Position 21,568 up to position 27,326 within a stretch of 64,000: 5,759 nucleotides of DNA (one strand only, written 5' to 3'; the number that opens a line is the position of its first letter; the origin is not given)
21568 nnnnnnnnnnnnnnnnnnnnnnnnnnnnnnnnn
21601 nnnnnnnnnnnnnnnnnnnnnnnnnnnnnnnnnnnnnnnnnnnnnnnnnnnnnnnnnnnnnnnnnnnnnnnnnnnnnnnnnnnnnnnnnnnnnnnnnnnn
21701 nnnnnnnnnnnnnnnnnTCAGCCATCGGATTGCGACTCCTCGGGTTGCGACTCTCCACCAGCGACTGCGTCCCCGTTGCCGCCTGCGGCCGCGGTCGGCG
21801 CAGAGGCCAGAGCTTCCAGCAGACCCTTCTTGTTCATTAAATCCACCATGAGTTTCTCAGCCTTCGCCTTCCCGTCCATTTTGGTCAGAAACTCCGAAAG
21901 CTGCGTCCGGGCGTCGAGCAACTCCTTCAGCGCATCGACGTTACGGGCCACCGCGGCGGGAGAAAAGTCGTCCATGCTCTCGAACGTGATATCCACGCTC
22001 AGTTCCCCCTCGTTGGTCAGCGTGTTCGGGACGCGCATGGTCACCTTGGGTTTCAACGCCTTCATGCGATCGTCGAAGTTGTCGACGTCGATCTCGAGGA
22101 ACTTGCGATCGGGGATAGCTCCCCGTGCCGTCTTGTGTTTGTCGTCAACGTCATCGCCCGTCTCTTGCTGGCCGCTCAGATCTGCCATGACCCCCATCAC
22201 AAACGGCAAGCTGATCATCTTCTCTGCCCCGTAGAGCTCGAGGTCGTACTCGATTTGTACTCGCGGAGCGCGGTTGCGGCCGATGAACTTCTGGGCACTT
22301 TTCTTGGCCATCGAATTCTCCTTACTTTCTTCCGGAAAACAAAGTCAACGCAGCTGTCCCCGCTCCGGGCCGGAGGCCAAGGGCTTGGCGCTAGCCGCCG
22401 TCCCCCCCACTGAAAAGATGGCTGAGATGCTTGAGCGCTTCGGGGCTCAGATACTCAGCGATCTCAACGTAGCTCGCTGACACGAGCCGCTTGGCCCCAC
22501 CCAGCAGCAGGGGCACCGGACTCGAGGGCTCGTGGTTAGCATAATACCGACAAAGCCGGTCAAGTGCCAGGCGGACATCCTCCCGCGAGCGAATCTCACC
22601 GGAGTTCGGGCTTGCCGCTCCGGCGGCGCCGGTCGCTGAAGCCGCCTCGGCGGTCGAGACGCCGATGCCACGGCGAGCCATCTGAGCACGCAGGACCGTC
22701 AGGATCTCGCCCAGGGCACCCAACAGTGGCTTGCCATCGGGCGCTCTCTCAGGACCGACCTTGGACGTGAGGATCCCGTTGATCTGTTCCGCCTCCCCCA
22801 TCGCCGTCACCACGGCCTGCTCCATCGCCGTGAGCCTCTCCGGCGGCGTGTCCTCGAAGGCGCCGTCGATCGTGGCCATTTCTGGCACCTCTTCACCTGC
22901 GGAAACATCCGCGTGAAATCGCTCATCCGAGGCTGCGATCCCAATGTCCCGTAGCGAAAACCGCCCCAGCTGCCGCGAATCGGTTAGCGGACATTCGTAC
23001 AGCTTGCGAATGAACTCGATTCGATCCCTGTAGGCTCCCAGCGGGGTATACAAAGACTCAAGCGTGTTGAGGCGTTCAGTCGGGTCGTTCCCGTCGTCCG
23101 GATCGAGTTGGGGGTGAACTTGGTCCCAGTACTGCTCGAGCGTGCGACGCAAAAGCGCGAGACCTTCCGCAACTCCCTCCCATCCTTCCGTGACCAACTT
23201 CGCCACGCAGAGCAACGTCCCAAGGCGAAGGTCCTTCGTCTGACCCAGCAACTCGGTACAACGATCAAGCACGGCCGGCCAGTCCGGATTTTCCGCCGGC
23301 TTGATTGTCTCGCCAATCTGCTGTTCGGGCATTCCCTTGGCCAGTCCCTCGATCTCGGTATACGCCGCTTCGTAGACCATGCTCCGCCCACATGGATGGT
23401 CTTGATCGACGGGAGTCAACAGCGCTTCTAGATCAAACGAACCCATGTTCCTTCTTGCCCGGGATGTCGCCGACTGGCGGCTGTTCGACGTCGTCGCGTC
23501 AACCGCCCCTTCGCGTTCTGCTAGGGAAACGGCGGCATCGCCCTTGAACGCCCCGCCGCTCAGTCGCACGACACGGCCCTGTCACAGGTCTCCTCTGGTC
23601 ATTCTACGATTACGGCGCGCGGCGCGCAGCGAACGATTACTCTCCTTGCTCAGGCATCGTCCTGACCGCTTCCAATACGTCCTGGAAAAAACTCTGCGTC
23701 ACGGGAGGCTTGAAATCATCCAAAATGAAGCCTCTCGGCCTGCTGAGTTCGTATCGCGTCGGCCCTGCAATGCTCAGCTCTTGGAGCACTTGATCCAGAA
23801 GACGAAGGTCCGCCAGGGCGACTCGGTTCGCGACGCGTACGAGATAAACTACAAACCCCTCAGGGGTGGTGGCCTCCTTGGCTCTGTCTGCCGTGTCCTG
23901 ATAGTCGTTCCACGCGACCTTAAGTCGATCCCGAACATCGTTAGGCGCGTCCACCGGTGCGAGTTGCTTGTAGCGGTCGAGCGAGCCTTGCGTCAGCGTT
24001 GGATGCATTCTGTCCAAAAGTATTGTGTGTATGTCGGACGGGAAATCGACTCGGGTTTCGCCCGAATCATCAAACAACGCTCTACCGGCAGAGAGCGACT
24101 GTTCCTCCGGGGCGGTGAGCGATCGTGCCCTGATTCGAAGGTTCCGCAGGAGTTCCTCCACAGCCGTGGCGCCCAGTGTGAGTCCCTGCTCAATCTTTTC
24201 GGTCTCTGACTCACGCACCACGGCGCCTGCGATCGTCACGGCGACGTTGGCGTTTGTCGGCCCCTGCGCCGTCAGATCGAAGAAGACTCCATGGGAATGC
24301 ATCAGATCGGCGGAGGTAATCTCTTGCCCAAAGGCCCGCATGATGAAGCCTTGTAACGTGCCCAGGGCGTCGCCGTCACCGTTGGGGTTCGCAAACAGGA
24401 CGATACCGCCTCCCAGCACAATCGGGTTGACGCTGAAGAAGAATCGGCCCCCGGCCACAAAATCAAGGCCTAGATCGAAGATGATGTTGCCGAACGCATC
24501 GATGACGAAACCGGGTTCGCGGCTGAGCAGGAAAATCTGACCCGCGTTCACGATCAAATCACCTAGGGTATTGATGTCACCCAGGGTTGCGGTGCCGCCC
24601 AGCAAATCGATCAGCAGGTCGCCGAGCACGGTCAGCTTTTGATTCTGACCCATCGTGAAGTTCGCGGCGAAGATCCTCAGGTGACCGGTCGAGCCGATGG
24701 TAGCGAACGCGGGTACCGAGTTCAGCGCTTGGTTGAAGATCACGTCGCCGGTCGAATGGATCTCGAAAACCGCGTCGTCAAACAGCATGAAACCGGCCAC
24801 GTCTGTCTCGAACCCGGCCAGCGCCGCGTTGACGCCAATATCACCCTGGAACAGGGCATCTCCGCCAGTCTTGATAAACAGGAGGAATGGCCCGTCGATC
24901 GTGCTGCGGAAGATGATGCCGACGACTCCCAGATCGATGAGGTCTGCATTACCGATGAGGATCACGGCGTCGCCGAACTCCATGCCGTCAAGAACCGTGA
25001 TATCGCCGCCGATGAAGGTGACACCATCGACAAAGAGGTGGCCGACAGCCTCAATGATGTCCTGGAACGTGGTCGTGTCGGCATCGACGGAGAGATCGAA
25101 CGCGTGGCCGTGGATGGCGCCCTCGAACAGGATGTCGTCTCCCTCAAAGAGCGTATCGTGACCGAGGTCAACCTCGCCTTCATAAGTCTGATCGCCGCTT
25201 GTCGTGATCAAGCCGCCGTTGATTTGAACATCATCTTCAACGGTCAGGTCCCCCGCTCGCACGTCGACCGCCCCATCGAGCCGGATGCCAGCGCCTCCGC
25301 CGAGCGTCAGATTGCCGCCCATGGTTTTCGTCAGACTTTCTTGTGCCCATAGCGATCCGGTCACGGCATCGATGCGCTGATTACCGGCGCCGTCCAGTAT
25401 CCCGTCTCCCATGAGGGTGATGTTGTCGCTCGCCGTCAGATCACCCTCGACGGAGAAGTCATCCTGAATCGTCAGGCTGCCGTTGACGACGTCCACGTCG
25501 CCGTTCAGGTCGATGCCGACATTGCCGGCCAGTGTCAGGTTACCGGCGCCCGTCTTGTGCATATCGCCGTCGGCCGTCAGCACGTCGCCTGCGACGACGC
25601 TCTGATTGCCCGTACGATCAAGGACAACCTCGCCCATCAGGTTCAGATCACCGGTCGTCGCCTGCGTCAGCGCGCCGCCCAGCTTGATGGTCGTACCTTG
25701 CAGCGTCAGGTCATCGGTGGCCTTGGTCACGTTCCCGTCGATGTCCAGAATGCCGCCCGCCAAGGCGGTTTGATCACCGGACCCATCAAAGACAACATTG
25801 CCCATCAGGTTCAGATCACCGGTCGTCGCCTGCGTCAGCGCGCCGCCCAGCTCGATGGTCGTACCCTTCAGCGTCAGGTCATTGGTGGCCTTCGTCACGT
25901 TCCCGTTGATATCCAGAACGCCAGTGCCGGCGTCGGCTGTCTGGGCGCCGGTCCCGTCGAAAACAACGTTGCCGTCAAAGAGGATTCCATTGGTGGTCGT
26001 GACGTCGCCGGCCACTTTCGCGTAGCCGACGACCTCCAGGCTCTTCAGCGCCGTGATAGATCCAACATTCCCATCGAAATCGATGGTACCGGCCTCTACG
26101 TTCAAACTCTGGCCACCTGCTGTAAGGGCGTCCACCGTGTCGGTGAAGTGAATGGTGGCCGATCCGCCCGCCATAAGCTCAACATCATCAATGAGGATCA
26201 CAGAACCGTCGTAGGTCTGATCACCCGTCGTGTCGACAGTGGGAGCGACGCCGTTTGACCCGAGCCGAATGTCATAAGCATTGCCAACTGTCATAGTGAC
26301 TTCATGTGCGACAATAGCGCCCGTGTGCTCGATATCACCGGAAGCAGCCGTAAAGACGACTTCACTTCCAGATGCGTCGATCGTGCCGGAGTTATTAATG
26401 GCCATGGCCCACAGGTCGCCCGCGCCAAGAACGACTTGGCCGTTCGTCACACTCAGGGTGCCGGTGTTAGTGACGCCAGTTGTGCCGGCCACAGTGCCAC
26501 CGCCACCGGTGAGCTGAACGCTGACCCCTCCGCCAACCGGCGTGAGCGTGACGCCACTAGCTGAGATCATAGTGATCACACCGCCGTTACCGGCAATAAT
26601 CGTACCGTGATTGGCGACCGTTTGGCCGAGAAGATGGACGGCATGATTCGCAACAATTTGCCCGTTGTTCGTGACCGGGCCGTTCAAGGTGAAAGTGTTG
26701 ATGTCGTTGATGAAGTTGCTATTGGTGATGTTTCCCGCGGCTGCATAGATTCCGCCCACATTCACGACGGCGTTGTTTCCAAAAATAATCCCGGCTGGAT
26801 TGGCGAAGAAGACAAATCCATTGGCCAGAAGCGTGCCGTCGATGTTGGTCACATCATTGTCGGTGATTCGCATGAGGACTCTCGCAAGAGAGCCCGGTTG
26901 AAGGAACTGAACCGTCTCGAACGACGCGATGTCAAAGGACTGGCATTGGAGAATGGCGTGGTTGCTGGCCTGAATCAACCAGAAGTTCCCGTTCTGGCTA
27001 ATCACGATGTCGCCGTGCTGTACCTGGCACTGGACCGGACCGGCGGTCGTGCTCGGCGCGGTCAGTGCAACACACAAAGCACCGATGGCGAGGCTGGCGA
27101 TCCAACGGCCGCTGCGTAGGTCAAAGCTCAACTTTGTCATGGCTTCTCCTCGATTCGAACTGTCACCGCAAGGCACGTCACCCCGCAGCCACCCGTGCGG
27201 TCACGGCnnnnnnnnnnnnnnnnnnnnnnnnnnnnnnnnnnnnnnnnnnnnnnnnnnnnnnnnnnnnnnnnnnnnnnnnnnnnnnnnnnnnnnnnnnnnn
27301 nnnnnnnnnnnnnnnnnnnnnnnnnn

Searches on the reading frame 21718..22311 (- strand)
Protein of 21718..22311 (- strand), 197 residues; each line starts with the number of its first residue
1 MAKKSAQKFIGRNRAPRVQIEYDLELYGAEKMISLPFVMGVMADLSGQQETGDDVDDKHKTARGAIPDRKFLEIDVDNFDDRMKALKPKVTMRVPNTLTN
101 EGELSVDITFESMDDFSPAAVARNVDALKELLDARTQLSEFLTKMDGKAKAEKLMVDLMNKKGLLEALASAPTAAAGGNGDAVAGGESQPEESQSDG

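Call 7: search_protein_families(library=pfam, proteins=[window:21718-22311:-], max_evalue=0.01)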
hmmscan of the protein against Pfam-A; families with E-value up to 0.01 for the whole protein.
window:21718-22311:- (197 aa): 1 family
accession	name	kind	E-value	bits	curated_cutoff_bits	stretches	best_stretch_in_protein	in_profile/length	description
PF05591.17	T6SS_VipA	-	1.5e-49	168.2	24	1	11-170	2-152/155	Type VI secretion system, VipA, VC_A0107 or Hcp2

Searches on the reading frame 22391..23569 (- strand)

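Call 6: search_protein_families(library=pfam, proteins=[window:22391-23569:-], max_evalue=0.01)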
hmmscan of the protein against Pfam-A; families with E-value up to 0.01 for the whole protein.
window:22391-23569:- (392 aa): 1 family
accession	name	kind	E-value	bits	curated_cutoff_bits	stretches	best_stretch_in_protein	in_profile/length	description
PF06812.17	ImpA_N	-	4e-31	108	26.9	1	51-173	1-117/119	ImpA, N-terminal, type VI secretion system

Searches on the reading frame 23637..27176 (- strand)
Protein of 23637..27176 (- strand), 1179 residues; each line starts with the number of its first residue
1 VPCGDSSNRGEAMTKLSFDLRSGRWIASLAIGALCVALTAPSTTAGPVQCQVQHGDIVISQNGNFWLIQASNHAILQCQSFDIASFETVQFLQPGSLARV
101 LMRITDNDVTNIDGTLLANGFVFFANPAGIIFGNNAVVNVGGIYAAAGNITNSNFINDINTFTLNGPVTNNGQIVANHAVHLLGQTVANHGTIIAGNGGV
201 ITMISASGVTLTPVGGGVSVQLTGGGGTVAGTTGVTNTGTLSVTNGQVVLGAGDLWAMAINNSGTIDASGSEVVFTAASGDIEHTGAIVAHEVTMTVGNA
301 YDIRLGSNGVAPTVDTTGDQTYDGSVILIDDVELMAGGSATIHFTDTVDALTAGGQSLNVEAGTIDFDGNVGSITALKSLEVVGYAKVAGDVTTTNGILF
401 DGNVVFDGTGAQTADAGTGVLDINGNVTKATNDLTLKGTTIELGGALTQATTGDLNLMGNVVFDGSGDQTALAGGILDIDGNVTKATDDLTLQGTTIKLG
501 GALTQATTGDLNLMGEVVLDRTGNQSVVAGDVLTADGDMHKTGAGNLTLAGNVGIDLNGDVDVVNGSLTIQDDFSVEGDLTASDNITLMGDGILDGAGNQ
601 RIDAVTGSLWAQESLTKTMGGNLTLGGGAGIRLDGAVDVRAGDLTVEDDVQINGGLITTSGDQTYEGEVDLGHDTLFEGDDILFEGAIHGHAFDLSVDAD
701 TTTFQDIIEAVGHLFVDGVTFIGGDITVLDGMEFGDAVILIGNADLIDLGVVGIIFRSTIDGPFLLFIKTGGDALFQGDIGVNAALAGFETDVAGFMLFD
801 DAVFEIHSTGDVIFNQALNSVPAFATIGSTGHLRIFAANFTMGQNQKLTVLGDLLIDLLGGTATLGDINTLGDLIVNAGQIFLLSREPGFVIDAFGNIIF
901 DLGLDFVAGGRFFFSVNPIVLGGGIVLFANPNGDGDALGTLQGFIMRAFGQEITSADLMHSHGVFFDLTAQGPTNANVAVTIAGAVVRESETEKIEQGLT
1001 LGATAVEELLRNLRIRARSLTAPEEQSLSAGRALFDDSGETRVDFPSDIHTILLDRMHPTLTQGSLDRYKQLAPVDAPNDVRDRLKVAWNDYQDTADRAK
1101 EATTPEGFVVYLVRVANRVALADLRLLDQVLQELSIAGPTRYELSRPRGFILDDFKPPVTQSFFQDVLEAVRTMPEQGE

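Call 6: search_protein_families(library=pfam, proteins=[window:23637-27176:-], max_evalue=0.01)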
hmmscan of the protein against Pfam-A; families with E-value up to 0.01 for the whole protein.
window:23637-27176:- (1179 aa): 1 family
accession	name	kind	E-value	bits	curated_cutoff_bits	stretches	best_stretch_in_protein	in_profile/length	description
PF05860.19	TPS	-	2.1e-15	57.8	33.5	1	56-274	14-231/252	TPS secretion domain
